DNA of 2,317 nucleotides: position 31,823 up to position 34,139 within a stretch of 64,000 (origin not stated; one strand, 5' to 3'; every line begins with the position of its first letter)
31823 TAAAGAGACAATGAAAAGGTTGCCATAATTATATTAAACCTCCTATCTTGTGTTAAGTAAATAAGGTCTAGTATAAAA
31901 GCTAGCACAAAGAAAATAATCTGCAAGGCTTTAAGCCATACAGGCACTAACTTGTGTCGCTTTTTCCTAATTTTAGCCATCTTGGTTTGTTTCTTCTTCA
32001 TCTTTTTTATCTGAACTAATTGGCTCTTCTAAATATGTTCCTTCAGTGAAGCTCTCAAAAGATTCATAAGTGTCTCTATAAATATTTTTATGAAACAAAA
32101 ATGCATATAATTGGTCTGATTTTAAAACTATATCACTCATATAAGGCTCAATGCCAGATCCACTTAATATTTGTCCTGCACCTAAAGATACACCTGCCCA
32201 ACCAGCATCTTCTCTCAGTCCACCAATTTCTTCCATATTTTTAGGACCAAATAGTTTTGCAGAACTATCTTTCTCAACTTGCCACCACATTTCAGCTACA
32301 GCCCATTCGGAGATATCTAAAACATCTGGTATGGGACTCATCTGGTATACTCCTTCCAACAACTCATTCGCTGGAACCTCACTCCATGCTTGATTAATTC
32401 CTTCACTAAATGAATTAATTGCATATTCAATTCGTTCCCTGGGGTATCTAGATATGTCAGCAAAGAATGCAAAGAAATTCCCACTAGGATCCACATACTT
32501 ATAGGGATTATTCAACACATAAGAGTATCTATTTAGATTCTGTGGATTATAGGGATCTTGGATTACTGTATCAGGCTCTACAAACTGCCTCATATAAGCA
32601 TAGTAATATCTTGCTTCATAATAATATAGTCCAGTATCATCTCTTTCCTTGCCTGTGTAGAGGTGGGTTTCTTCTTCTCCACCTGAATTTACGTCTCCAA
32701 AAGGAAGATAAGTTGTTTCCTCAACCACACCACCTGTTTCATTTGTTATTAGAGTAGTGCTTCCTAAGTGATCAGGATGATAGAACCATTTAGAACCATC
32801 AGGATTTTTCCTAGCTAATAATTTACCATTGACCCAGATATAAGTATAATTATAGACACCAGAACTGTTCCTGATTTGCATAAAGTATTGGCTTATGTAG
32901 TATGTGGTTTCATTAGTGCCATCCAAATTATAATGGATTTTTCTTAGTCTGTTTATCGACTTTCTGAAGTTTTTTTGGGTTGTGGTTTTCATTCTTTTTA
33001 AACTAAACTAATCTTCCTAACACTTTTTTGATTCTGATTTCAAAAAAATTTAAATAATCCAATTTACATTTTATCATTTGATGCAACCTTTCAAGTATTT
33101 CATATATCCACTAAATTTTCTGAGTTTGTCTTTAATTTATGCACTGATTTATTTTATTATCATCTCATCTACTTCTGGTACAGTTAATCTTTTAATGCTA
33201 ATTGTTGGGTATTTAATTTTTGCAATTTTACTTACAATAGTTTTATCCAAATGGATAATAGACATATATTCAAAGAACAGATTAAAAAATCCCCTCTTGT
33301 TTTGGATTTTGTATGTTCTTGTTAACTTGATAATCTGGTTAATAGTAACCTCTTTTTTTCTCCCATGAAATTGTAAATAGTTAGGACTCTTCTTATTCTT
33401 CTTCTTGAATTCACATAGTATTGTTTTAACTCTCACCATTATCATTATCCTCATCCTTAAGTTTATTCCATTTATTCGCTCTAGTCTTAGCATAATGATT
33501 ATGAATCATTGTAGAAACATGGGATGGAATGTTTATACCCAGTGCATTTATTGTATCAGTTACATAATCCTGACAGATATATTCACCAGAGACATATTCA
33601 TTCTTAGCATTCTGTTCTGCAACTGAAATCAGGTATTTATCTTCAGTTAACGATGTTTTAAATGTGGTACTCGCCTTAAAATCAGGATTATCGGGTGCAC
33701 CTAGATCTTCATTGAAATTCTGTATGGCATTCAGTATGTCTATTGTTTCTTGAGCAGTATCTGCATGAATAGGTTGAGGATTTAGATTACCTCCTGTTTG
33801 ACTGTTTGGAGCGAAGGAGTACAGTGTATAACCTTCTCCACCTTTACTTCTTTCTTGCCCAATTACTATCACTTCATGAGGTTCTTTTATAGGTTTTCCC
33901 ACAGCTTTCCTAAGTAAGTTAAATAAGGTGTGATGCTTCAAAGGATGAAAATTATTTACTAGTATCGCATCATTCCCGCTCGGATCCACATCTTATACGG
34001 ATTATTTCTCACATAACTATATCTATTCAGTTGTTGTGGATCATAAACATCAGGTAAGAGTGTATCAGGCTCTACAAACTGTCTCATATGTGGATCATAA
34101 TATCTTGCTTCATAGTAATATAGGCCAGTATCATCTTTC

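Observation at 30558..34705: Polymorphic RHS/YD-repeat toxin cassette in a small-genome archaeon: secreted mini-RHS with a frameshifted tip plus an intact orphan core+tip and membrane immunity-like genes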

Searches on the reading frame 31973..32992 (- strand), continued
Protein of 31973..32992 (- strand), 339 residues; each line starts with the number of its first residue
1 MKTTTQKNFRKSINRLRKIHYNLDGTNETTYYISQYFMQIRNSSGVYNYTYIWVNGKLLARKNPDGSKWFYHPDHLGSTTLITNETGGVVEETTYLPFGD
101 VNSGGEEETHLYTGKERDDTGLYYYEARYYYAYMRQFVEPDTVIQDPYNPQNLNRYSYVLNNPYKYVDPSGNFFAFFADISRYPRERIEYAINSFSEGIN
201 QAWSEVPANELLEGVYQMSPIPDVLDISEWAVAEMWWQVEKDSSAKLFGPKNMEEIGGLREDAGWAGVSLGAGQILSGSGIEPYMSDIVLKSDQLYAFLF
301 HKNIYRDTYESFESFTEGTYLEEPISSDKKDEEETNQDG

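Call 50: search_protein_families(library=pfam, max_evalue=0.01, proteins=[L007:12457-17244:+, L009:11783-14797:+, L091:12288-18824:+])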
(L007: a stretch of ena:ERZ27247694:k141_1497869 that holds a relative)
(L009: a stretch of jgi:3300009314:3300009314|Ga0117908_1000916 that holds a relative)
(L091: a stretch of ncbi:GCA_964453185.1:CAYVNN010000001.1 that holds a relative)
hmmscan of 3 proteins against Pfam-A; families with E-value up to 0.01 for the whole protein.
L007:12457-17244:+ (1596 aa): 5 families
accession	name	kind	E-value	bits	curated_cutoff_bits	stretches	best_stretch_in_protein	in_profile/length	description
PF05593.20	RHS_repeat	-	1.6e-32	111.6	22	2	964-998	1-35/38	RHS Repeat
PF12256.14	TcdB_toxin_midN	-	7e-19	68.3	24.8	1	422-546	28-156/181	Insecticide toxin TcdB middle/N-terminal region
PF00963.24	Cohesin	-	1.2e-12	48.7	24.1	1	1351-1478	6-139/139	Cohesin domain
PF13517.12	FG-GAP_3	-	2.3e-06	28.6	26.9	1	366-438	1-60/61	FG-GAP-like repeat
PF00404.24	Dockerin_1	-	0.0074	16.9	22.9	0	1268-1320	1-50/57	Dockerin type I domain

L009:11783-14797:+ (1005 aa): 6 families
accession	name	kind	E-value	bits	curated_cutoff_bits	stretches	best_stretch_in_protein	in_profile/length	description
PF13517.12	FG-GAP_3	-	2.1e-14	54.3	26.9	4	380-444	1-60/61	FG-GAP-like repeat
PF03534.18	SpvB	-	3.8e-09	36.6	22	1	83-242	5-179/287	Salmonella virulence plasmid 65kDa B protein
PF12256.14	TcdB_toxin_midN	-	1.3e-05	25.1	24.8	0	362-391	14-45/181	Insecticide toxin TcdB middle/N-terminal region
PF00036.39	EF-hand_1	-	0.002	18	25.4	0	377-388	7-18/29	EF hand domain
PF01839.29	FG-GAP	-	0.0027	18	22.1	0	592-608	3-19/37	FG-GAP repeat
PF13202.12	EF-hand_5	-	0.0045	16.8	25.9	0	377-388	6-17/25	EF hand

L091:12288-18824:+ (2179 aa): 5 families
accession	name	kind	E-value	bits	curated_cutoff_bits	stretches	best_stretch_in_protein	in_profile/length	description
PF05593.20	RHS_repeat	-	3.9e-27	94.5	22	3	1198-1232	1-35/38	RHS Repeat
PF12256.14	TcdB_toxin_midN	-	1.6e-19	70.4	24.8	1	665-793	26-173/181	Insecticide toxin TcdB middle/N-terminal region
PF07705.17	CARDB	-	2.2e-14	53.9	22.7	2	1675-1772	2-99/101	CARDB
PF13517.12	FG-GAP_3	-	8.2e-10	39.6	26.9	3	541-624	1-60/61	FG-GAP-like repeat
PF01839.29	FG-GAP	-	0.0085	16.4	22.1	0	538-557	6-25/37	FG-GAP repeat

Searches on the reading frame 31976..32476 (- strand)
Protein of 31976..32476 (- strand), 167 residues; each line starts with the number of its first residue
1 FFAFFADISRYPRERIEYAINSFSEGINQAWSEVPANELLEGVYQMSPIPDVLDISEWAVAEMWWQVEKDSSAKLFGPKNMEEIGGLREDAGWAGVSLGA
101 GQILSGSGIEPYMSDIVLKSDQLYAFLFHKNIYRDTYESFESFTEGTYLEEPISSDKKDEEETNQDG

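Call 41: search_protein_families(library=pfam, max_evalue=10, proteins=[window:31976-32476:-])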
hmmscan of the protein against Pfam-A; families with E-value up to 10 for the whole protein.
seq(167 aa): 1 family
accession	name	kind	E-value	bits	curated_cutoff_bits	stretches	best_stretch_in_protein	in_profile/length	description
PF07487.18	SopE_GEF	-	0.051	14.3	25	1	77-158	36-113/136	SopE GEF domain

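Call 43: find_homologous_proteins(query=window:31976-32476:-, max_evalue=0.01)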
Query seq(167 aa): 26 candidates shared short words with the query, none scored E <= 0.01.

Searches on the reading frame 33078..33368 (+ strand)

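Call 7: search_protein_families(library=pfam, max_evalue=0.1, proteins=[window:33078-33368:+])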
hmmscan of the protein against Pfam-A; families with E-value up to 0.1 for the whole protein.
window:33078-33368:+ (96 aa): 0 families

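Call 8: search_protein_families(library=ncbifam, max_evalue=0.1, proteins=[window:33078-33368:+])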
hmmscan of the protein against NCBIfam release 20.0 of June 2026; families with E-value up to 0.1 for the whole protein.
window:33078-33368:+ (96 aa): 1 family
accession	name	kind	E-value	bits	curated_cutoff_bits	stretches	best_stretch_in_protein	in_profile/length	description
TIGR02736.1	cbb3_Q_epsi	equivalog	0.029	13.9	61.55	1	44-67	3-26/56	cytochrome c oxidase, cbb3-type, CcoQ subunit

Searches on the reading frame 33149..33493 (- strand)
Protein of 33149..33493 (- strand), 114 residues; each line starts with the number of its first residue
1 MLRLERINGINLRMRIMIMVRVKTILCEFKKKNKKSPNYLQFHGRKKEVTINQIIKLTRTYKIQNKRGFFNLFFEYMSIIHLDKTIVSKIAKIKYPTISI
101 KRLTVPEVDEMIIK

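Call 7: search_protein_families(library=pfam, max_evalue=0.1, proteins=[window:33149-33493:-])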
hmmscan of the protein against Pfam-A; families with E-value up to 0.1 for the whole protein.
window:33149-33493:- (114 aa): 0 families

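Call 8: search_protein_families(library=ncbifam, max_evalue=0.1, proteins=[window:33149-33493:-])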
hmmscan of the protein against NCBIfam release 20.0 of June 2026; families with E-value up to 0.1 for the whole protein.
window:33149-33493:- (114 aa): 0 families

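Call 41: search_protein_families(library=pfam, max_evalue=10, proteins=[window:33152-33454:-])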
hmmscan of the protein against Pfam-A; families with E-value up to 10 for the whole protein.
window:33152-33454:- (101 aa): 1 family
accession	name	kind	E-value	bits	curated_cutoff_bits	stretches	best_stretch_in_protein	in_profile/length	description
PF02469.27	Fasciclin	-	0.14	12.8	22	1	16-100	47-122/123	Fasciclin domain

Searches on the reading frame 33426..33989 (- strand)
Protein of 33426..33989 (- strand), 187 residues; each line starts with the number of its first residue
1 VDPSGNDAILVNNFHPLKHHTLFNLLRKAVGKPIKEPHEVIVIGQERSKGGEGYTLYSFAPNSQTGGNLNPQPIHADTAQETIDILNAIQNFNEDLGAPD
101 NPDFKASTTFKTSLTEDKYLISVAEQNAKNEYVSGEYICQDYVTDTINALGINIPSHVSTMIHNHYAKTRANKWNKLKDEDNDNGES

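Call 7: search_protein_families(library=pfam, max_evalue=0.1, proteins=[window:33426-33989:-])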
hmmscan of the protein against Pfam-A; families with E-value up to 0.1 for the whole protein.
window:33426-33989:- (187 aa): 0 families

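Call 8: search_protein_families(library=ncbifam, max_evalue=0.1, proteins=[window:33426-33989:-])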
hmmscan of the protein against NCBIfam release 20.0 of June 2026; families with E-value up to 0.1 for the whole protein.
window:33426-33989:- (187 aa): 2 families
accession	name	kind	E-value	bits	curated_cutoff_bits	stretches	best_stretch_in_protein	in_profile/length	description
NF045825.1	FAmtase_mtf2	equivalog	0.02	14.1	400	1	49-113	70-133/248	fatty-acid O-methyltransferase Mtf2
NF010264.0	PRK13710.1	equivalog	0.056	13.8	100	1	146-176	16-46/72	type II toxin-antitoxin system antitoxin CcdA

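Call 32: find_homologous_proteins(query=window:33429-33971:-, max_evalue=0.01)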
Query seq(181 aa) (181 aa): 1 proteins with E <= 0.01 among 23 candidates.
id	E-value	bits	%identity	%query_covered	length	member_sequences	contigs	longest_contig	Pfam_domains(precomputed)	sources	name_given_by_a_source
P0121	4.8e-101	354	100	87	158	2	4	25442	-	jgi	-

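Call 37: predict_structure(protein=window:33429-33989:-)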
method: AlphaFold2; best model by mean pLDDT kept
length: 187 residues; sequences in the alignment: 1
mean_pLDDT: 41.3   pTM: 0.36
mean pLDDT of the five models: 41.3, 34.6, 33.9, 33.7, 33.3
residues with pLDDT >= 90: 0; 70-90: 0; 50-70: 45; < 50: 142
segments of 3 or more residues with pLDDT < 50: 1-18, 37-55, 57-71, 95-178, 185-187
pLDDT, mean of each block of 10 residues (from residue 1): 30 43 60 52 41 46 35 52 56 46 32 25 25 28 43 42 42 42 49
secondary structure, 60 per line:
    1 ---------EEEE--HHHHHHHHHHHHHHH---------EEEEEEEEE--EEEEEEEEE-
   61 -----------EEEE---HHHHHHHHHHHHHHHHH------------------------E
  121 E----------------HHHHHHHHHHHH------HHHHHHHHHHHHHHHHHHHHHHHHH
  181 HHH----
elements in order: E10-13 H16-30 E40-48 E51-59 E72-75 H79-95 H138-149 H156-183

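Call 38: search_protein_representatives(protein=window:33429-33989:-)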
Query: 187 residues. Proteins with E-value up to 0.001 (for the whole library): 2; up to 1e-10: 2; up to 1e-30: 1. The best 2 are listed.
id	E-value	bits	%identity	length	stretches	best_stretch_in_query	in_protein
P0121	1.8e-101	353.7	100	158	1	30-187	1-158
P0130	1.9e-14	70.1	41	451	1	1-177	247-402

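Call 41: search_protein_families(library=pfam, max_evalue=10, proteins=[P0130, window:33429-33989:-])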
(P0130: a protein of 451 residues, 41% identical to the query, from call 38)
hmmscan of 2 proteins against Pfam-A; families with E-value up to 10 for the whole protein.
P0130 (451 aa): 1 family
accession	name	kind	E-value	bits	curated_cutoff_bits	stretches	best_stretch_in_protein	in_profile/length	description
PF05593.20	RHS_repeat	-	0.0074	17.1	22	2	65-101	1-33/38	RHS Repeat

window:33429-33989:- (187 aa): 0 families

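Call 65: find_encoding_contigs(protein=P0130, flank=6000, max_places=3)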
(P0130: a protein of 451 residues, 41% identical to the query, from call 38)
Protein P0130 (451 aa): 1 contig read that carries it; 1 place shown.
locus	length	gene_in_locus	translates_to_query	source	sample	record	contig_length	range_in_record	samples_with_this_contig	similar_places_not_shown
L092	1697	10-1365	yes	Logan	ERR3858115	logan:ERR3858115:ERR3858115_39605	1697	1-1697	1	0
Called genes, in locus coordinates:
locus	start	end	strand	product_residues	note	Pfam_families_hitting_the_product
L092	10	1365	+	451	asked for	PF25023:TEN_YD-shell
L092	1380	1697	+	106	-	?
